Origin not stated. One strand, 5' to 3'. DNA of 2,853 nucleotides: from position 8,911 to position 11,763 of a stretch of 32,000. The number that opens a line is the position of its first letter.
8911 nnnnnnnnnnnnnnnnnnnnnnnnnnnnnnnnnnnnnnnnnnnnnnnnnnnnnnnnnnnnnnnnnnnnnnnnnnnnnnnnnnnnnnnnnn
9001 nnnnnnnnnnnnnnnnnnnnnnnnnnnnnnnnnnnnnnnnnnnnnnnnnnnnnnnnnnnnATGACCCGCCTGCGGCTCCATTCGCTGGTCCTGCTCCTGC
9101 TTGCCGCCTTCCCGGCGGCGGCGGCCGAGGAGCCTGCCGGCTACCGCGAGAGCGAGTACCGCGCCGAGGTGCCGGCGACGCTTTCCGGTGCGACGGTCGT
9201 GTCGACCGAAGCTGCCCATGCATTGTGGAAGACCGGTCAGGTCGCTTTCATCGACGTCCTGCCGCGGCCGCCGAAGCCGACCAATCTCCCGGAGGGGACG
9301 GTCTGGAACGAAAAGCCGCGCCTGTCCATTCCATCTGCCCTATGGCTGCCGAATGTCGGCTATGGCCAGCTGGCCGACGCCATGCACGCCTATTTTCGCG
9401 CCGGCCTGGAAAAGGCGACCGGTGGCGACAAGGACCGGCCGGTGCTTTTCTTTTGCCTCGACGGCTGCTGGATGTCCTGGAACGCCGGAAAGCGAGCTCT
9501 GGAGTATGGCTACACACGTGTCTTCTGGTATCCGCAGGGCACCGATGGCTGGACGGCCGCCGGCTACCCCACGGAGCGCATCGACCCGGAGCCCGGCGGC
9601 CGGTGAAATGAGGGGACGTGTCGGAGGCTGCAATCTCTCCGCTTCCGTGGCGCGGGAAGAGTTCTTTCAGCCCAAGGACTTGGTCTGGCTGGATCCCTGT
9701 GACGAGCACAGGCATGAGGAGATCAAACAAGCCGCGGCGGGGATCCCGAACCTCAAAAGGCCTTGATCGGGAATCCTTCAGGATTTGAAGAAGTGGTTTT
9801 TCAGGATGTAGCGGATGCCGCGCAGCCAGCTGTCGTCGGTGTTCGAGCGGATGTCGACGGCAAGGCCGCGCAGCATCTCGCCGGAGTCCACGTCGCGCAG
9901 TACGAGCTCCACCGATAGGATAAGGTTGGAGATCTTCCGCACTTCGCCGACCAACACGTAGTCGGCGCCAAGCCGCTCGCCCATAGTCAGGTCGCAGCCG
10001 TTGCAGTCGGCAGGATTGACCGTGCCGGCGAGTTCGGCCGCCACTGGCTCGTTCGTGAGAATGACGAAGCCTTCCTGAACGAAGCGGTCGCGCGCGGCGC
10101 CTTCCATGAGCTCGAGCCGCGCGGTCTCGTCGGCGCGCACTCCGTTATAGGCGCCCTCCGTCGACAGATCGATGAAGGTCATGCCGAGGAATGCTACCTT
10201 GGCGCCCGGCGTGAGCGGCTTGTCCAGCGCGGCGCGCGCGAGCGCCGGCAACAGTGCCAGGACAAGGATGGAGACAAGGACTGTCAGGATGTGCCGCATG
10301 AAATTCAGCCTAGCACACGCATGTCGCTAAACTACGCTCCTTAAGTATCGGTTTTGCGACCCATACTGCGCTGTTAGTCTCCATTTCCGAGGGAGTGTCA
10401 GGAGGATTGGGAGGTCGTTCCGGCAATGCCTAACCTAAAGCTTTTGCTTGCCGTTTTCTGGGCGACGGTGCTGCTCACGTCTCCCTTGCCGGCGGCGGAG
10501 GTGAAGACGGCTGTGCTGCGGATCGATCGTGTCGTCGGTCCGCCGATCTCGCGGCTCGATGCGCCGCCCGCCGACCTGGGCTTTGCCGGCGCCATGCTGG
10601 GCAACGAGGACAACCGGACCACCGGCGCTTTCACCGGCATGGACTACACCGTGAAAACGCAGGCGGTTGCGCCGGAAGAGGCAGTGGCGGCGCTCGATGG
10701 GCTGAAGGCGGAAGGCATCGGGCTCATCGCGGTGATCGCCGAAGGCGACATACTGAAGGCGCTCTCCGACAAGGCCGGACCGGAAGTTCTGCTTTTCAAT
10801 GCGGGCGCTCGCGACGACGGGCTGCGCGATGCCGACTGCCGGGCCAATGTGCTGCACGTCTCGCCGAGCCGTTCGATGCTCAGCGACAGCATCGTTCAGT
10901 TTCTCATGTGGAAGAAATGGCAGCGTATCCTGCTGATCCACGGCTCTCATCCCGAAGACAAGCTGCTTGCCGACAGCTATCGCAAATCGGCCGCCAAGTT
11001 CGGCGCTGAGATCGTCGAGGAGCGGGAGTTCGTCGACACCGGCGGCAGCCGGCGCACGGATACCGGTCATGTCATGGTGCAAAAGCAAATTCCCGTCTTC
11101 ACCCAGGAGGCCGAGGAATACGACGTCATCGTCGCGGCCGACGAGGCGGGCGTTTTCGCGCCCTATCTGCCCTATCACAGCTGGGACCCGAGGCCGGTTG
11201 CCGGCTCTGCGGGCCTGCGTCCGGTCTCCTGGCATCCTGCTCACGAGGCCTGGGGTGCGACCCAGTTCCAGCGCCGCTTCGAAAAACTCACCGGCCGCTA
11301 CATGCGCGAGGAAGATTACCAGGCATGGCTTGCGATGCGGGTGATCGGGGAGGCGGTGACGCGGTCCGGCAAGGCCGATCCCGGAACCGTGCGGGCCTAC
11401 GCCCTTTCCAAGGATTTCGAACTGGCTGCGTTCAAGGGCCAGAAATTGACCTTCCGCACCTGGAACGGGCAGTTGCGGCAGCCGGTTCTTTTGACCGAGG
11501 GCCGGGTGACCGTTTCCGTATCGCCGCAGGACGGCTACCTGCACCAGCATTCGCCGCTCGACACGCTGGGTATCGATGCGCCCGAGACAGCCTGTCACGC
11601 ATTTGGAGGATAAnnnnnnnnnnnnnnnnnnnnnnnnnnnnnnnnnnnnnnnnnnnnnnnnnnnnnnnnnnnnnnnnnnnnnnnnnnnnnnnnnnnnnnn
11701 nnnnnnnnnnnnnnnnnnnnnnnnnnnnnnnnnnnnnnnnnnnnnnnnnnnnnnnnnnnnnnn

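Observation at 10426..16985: Eight-gene translationally coupled operon of secreted proteins plus two ABC systems: candidate lanthanide/cofactor supply machinery for XoxF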

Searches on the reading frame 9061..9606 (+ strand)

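Call 4: search_protein_families(library=pfam, proteins=[window:9061-9606:+], max_evalue=0.01)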
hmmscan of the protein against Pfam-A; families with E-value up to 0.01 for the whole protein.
window:9061-9606:+ (181 aa): 1 family
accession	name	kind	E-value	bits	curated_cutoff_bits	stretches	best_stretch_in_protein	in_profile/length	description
PF00581.25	Rhodanese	-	1.1e-05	26.3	22.2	1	89-167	29-102/102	Rhodanese-like domain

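Call 5: search_protein_families(library=ncbifam, proteins=[window:9061-9606:+], max_evalue=0.01)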
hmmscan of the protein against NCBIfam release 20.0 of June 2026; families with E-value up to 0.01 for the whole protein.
window:9061-9606:+ (181 aa): 3 families
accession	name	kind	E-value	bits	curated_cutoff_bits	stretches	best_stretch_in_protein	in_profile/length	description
TIGR03865.1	PQQ_CXXCW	subfamily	2.8e-73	245.3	128.05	1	11-176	2-167/167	PQQ-dependent catabolism-associated CXXCW motif protein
NF045694.1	seleno_TsoB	exception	9.8e-09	33.8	805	1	114-175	98-160/572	rhodanese/DsbD fusion-like selenoprotein TsoB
NF006444.0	PRK08762.1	equivalog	0.004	15.8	449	1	121-173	65-116/387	molybdopterin-synthase adenylyltransferase MoeB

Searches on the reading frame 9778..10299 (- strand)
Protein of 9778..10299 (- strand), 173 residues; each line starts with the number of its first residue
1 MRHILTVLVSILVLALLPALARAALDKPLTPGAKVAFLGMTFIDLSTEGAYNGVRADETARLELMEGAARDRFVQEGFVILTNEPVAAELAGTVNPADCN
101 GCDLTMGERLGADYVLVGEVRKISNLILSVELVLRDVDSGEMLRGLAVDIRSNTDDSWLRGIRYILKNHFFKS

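Call 6: search_protein_families(library=ncbifam, proteins=[window:9778-10299:-], max_evalue=0.001)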
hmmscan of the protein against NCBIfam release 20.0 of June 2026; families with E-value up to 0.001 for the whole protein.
window:9778-10299:- (173 aa): 0 families

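Call 18: search_protein_families(library=pfam, proteins=[window:9778-10299:-], max_evalue=1)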
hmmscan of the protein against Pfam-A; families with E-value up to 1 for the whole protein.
window:9778-10299:- (173 aa): 2 families
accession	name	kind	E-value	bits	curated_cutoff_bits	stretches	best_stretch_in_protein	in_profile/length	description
PF11684.13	DUF3280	-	4.7e-50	169.9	30.1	1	34-170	2-138/138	Protein of unknown function (DUF2380)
PF04052.18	TolB_N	-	0.25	11.9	22.4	1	109-142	72-105/106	TolB amino-terminal domain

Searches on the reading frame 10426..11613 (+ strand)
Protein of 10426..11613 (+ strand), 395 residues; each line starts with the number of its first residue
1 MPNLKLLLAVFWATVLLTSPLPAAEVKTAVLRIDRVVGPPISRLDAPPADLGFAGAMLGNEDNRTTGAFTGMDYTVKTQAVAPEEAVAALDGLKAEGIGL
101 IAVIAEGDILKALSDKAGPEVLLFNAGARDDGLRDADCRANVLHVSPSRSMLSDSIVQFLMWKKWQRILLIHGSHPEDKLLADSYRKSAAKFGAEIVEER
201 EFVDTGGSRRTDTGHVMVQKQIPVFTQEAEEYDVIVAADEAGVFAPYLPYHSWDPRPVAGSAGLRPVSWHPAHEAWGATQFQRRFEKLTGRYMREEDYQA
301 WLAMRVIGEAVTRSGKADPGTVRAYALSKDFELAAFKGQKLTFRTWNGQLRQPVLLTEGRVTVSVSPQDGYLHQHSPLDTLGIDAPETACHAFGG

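Call 4: search_protein_families(library=pfam, proteins=[window:10426-11613:+], max_evalue=0.01)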
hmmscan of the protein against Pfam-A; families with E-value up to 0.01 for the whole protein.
window:10426-11613:+ (395 aa): 1 family
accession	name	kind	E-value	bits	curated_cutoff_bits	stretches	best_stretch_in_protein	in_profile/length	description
PF13458.12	Peripla_BP_6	-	2.2e-12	47.7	31.7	1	80-358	51-337/343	Periplasmic binding protein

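Call 5: search_protein_families(library=ncbifam, proteins=[window:10426-11613:+], max_evalue=0.01)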
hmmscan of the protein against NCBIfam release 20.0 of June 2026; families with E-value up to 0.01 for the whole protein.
window:10426-11613:+ (395 aa): 1 family
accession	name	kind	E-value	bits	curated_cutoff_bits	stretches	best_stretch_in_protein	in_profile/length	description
TIGR03863.1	PQQ_ABC_bind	subfamily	3.3e-150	499.9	413.6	1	41-391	2-347/347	ABC transporter, substrate binding protein, PQQ-dependent alcohol dehydrogenase system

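Call 28: search_dna_similar(query=window:10426-11610:+, collection=plasmids, mode=protein, max_rows=60, rows=spread, max_evalue=1e-20)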
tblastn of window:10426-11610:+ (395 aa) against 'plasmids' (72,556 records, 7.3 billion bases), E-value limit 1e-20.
Records with a match: 190; places in all: 201; records where one place covers at least 80% of the query: 189.
Best place of each record, by identity: >=99% 45; 95-99% 6; 90-95% 13; 80-90% 10; 60-80% 9; <60% 107.
By first word of the organism name: Sinorhizobium 77; Pseudosulfitobacter 40; Azospirillum 14; Rhizobium 9; Phaeobacter 7; Sulfitobacter 5; Phyllobacterium 4; Ruegeria 3; Sagittula 3; Thioclava 3; and 19 more.
By predicted mobility (MOB-suite, as given by PLSDB): non-mobilizable 113; mobilizable 62; conjugative 15.
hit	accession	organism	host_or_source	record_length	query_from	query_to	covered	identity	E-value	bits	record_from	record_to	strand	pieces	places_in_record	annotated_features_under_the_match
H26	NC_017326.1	Sinorhizobium meliloti SM11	-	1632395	1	395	100%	100.0%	0e+0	771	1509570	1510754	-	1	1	none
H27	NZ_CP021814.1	Sinorhizobium meliloti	Medicago truncatula,Single Cell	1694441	1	395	100%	100.0%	0e+0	771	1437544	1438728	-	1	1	none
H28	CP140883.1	Sinorhizobium meliloti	Medicago lupulina,whole organism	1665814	1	395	100%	100.0%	0e+0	771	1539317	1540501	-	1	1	ABC transporter substrate-binding protein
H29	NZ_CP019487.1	Sinorhizobium meliloti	alfalfa,single cell,nitrogen fixing ...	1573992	1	395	100%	99.7%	0e+0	769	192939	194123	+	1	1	none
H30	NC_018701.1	Sinorhizobium meliloti Rm41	-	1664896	1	395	100%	99.7%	0e+0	769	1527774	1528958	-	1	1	none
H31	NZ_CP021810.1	Sinorhizobium meliloti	Medicago sativa,Single Cell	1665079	1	395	100%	99.7%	0e+0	769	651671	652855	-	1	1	none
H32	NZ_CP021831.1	Sinorhizobium meliloti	Medicago truncatula,Single Cell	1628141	1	395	100%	99.7%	0e+0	769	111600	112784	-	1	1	none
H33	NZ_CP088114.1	Sinorhizobium meliloti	cell culture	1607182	1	395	100%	99.7%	0e+0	769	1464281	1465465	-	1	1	none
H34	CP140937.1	Sinorhizobium meliloti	Medicago lupulina,whole organism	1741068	1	395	100%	99.7%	0e+0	769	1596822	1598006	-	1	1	ABC transporter substrate-binding protein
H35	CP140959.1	Sinorhizobium meliloti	Medicago lupulina,whole organism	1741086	1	395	100%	99.7%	0e+0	769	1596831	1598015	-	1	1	ABC transporter substrate-binding protein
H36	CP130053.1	Sinorhizobium meliloti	Medicago,Cell culture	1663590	1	395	100%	99.7%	0e+0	769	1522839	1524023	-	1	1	ABC transporter substrate-binding protein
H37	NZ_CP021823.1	Sinorhizobium meliloti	Medicago truncatula,Single Cell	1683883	1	395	100%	99.7%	0e+0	768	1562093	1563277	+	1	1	none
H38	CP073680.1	Sinorhizobium meliloti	Medicago truncatula,cell culture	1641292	1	395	100%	99.7%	0e+0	768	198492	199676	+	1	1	ABC transporter substrate-binding protein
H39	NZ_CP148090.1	Sinorhizobium meliloti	Medicago sativa,cell culture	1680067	1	395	100%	99.7%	0e+0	768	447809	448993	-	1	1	none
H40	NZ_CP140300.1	Sinorhizobium kummerowiae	Kummerowia stipulacea,Pure culture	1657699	1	395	100%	98.7%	0e+0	740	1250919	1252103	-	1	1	none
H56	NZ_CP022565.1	Rhizobium leguminosarum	Root nodule,Pisum sativum root-nodule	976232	41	390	89%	52.3%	1e-110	363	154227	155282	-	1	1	ABC transporter substrate-binding protein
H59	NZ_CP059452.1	Azospirillum brasilense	Prokaryotes,soil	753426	31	391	91%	47.3%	4e-84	286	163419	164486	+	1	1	ABC transporter substrate-binding protein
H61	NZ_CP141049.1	Microvirga lotononidis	-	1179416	2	390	98%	43.5%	1e-85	291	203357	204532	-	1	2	none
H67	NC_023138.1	Phaeobacter gallaeciensis DSM 26640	-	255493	13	393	96%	42.1%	6e-81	277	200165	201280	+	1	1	ABC transporter substrate-binding protein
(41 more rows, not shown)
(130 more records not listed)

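Call 29: get_annotated_region(hit=H56, flank=8000)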
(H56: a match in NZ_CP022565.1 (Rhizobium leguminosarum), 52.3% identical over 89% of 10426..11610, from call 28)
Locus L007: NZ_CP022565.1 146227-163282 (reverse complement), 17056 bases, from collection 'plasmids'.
description: Rhizobium leguminosarum bv. viciae strain BIHB 1148 plasmid pSK01, complete sequence
organism: Rhizobium leguminosarum (NCBI taxid 387)
taxonomy: Bacteria; Pseudomonadota; Alphaproteobacteria; Hyphomicrobiales; Rhizobiaceae; Rhizobium; Rhizobium leguminosarum
host: -; source: Root nodule,Pisum sativum root-nodule; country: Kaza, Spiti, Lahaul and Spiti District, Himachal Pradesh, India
typing (MOB-suite, as given by PLSDB): non-mobilizable
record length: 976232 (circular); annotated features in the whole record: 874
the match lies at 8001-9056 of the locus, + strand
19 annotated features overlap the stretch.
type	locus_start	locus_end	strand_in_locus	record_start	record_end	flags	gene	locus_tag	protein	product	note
CDS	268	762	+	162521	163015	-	-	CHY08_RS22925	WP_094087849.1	lipocalin-like domain-containing protein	-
CDS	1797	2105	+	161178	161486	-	-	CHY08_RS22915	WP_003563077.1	DUF1778 domain-containing protein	-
CDS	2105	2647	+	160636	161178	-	-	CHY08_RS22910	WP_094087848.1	GNAT family N-acetyltransferase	-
CDS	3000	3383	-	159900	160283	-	-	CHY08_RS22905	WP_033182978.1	type II toxin-antitoxin system VapC family toxin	-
CDS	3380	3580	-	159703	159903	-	-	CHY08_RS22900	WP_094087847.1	type II toxin-antitoxin system VapB family antitoxin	-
CDS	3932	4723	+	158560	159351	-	-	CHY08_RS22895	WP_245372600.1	histidine kinase dimerization/phosphoacceptor domain -containing protein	-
CDS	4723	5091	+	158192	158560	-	-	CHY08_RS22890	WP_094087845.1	response regulator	GO:0000160 - phosphorelay signal transduction system [Evidence IEA]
CDS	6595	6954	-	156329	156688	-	-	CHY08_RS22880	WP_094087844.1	hypothetical protein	-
CDS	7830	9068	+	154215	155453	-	-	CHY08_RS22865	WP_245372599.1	ABC transporter substrate-binding protein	-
CDS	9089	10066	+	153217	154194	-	-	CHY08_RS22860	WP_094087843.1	YVTN family beta-propeller repeat protein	-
CDS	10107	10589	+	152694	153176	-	-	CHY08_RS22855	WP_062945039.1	hypothetical protein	-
CDS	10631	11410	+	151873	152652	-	-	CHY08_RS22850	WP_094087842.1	ABC transporter ATP-binding protein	-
CDS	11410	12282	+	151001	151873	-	-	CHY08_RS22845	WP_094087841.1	ABC transporter permease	-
CDS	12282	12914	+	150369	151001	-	-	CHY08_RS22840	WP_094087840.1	hypothetical protein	-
CDS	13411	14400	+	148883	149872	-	-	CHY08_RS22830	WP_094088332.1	ABC transporter substrate-binding protein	-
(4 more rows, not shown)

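Call 30: get_annotated_region(hit=H59, flank=8000)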
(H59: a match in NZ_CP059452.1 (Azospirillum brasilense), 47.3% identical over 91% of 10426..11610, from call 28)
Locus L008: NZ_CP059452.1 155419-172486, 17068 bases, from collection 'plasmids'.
description: Azospirillum brasilense strain 2020WEIHUA_K plasmid unnamed3, complete sequence
organism: Azospirillum brasilense (NCBI taxid 192)
taxonomy: Bacteria; Pseudomonadota; Alphaproteobacteria; Rhodospirillales; Azospirillaceae; Azospirillum; Azospirillum brasilense
host: -; source: Prokaryotes,soil; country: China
typing (MOB-suite, as given by PLSDB): non-mobilizable
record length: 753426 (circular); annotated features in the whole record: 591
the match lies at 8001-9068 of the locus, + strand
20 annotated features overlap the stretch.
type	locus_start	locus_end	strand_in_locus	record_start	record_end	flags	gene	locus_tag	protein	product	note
CDS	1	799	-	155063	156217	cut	-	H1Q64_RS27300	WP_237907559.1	ATP-grasp domain-containing protein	-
CDS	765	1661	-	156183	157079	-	-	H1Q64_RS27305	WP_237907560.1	NAD(P)-dependent methylenetetrahydromethanopterin dehydrogenase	-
CDS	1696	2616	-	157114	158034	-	-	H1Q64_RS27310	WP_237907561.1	beta-ribofuranosylaminobenzene 5'-phosphate synthase family protein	-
CDS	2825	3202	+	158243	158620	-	-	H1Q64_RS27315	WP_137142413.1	4a-hydroxytetrahydrobiopterin dehydratase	GO:0006729 - tetrahydrobiopterin biosynthetic process [Evidence IEA]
CDS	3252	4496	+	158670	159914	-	-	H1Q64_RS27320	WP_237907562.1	formylmethanofuran dehydrogenase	-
CDS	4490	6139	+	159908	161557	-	-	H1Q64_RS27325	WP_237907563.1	formylmethanofuran dehydrogenase subunit A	-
CDS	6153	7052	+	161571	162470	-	fhcD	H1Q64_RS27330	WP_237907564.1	formylmethanofuran--tetrahydromethanopterin N-formyltransferase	-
CDS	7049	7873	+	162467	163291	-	-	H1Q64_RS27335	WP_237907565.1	formylmethanofuran dehydrogenase subunit C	GO:0015948 - methanogenesis [Evidence IEA]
CDS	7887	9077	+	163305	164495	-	-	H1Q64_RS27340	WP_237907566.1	ABC transporter substrate-binding protein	-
CDS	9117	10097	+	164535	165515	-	-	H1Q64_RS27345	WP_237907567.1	PQQ-dependent catabolism-associated beta-propeller protein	-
CDS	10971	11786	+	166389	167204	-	-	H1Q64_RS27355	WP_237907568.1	ABC transporter permease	-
CDS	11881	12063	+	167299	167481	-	-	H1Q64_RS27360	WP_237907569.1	hypothetical protein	-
CDS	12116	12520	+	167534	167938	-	-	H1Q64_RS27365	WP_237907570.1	hypothetical protein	-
CDS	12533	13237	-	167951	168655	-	-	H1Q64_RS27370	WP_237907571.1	(5-formylfuran-3-yl)methyl phosphate synthase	-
CDS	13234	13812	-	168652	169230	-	-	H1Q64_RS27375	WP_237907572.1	DUF447 domain-containing protein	-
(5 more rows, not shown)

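Call 31: get_annotated_region(hit=H67, flank=8000)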
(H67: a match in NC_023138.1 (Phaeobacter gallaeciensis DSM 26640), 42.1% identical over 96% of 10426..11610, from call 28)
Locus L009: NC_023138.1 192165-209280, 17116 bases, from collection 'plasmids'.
description: Phaeobacter gallaeciensis DSM 26640 plasmid pGal_A255, complete sequence
organism: Phaeobacter gallaeciensis DSM 26640 (NCBI taxid 1423144)
taxonomy: Bacteria; Pseudomonadota; Alphaproteobacteria; Rhodobacterales; Roseobacteraceae; Phaeobacter; Phaeobacter gallaeciensis; Phaeobacter gallaeciensis DSM 26640
host: -; source: -; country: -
typing (MOB-suite, as given by PLSDB): non-mobilizable; replicon rep_cluster_377
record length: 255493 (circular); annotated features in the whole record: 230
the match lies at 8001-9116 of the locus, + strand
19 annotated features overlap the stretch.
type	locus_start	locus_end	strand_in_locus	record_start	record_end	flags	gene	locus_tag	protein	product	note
CDS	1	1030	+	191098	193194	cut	-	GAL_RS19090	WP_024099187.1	4Fe-4S binding protein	-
CDS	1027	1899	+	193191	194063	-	-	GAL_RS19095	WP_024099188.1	FAD:protein FMN transferase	GO:0017013 - protein flavinylation [Evidence IEA]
CDS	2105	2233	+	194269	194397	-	-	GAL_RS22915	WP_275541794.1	hypothetical protein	-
CDS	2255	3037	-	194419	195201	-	-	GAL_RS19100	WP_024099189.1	xanthine dehydrogenase family protein subunit M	-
CDS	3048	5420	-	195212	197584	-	-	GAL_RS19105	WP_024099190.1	xanthine dehydrogenase family protein molybdopterin-binding subunit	-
CDS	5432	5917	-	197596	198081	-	-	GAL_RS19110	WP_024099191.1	(2Fe-2S)-binding protein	-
CDS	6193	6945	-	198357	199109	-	-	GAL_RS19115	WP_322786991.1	transporter substrate-binding domain-containing protein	-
CDS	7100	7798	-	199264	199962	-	pedF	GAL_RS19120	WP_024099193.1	cytochrome c-550 PedF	-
CDS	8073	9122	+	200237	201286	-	-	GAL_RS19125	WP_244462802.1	ABC transporter substrate-binding protein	-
CDS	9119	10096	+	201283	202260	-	-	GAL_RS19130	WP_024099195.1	YVTN family beta-propeller repeat protein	-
CDS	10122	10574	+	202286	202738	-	-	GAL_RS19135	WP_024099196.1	hypothetical protein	-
CDS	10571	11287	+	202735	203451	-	-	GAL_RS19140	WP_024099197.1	ABC transporter ATP-binding protein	-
CDS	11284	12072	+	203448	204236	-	-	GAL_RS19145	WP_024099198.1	ABC transporter permease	-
CDS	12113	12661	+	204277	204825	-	-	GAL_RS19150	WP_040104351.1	sel1 repeat family protein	-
CDS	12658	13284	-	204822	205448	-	-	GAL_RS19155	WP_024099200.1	ATP-binding cassette domain-containing protein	-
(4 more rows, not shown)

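Call 38: search_solved_structures(query=window:10426-11610:+, max_evalue=0.01)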
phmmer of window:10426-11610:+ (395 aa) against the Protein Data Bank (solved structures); distinct sequences matched with E-value up to 0.01: 0.

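Call 56: get_annotated_region(hit=H61, flank=10000)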
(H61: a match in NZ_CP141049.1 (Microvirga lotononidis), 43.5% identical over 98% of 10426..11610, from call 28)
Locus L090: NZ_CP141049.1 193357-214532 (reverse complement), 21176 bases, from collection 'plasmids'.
description: Microvirga lotononidis strain HAMBI_3237 plasmid unnamed1, complete sequence
organism: Microvirga lotononidis (NCBI taxid 864069)
taxonomy: Bacteria; Pseudomonadota; Alphaproteobacteria; Hyphomicrobiales; Methylobacteriaceae; Microvirga; Microvirga lotononidis
host: -; source: -; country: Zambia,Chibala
typing (MOB-suite, as given by PLSDB): non-mobilizable
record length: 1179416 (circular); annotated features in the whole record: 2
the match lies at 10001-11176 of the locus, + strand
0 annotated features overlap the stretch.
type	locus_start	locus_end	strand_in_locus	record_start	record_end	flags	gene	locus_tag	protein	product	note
